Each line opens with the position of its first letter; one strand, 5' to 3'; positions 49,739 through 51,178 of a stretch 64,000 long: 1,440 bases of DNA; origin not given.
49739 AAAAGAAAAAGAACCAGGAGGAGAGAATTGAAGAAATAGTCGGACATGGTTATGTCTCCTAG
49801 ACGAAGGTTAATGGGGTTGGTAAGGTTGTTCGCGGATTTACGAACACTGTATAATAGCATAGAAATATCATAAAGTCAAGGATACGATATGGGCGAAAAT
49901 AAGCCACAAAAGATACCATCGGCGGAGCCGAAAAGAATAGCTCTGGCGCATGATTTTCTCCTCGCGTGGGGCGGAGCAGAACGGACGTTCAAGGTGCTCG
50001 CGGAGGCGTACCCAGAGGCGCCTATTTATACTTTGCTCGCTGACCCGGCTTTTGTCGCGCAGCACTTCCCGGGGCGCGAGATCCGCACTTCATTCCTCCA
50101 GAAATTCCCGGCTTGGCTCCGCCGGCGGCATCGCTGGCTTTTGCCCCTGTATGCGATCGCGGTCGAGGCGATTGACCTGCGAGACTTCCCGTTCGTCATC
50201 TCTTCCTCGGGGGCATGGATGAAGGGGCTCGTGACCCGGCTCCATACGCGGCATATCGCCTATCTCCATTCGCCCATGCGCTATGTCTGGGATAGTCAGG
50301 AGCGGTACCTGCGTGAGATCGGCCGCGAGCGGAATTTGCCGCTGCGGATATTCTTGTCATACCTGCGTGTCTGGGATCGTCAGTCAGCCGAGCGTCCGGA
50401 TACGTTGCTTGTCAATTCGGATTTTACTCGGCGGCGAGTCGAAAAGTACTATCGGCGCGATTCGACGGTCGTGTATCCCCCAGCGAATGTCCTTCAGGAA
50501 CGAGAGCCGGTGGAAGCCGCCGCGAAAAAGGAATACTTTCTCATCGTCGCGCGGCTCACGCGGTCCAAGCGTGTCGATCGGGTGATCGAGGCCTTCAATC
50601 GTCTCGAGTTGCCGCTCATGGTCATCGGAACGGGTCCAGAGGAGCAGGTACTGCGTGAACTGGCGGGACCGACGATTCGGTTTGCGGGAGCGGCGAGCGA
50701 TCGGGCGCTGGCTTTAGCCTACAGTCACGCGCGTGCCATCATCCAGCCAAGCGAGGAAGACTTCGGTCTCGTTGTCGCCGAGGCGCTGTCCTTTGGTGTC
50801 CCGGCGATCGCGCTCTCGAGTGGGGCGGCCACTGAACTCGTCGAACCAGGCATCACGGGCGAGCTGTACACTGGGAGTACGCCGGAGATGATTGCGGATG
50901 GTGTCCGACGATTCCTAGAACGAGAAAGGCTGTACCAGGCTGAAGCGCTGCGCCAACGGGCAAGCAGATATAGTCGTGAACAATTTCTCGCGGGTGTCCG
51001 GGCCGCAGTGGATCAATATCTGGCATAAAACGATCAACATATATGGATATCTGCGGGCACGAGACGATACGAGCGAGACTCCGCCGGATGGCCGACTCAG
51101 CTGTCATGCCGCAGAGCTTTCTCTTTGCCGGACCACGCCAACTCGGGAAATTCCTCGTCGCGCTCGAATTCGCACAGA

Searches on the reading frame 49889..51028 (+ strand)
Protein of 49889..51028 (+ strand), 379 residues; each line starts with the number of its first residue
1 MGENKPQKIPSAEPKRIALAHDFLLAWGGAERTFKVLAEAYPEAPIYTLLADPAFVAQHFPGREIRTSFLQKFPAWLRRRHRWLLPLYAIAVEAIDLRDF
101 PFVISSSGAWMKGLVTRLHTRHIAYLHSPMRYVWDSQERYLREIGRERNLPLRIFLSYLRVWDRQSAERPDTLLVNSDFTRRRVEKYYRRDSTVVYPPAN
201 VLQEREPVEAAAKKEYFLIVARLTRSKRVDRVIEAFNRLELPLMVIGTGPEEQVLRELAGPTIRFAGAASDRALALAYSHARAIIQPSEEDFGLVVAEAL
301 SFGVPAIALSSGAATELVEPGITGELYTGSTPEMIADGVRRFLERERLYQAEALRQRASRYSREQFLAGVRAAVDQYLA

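Call 4: search_protein_families(library=pfam, proteins=[window:49889-51028:+])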
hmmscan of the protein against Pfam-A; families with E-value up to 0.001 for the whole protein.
window:49889-51028:+ (379 aa): 4 families
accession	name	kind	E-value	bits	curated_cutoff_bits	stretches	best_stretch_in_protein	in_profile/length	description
PF00534.26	Glycos_transf_1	-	2.8e-25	89.3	26.4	1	204-363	5-170/172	Glycosyl transferases group 1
PF13692.12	Glyco_trans_1_4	-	4e-19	69.7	27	1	216-344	3-141/142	Glycosyl transferases group 1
PF13439.12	Glyco_transf_4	-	1.6e-08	35.2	28.5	1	27-198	1-165/170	Glycosyltransferase Family 4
PF20706.3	GT4-conflict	-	1.7e-05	24.4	26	1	208-325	193-327/385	Family 4 Glycosyltransferase in conflict systems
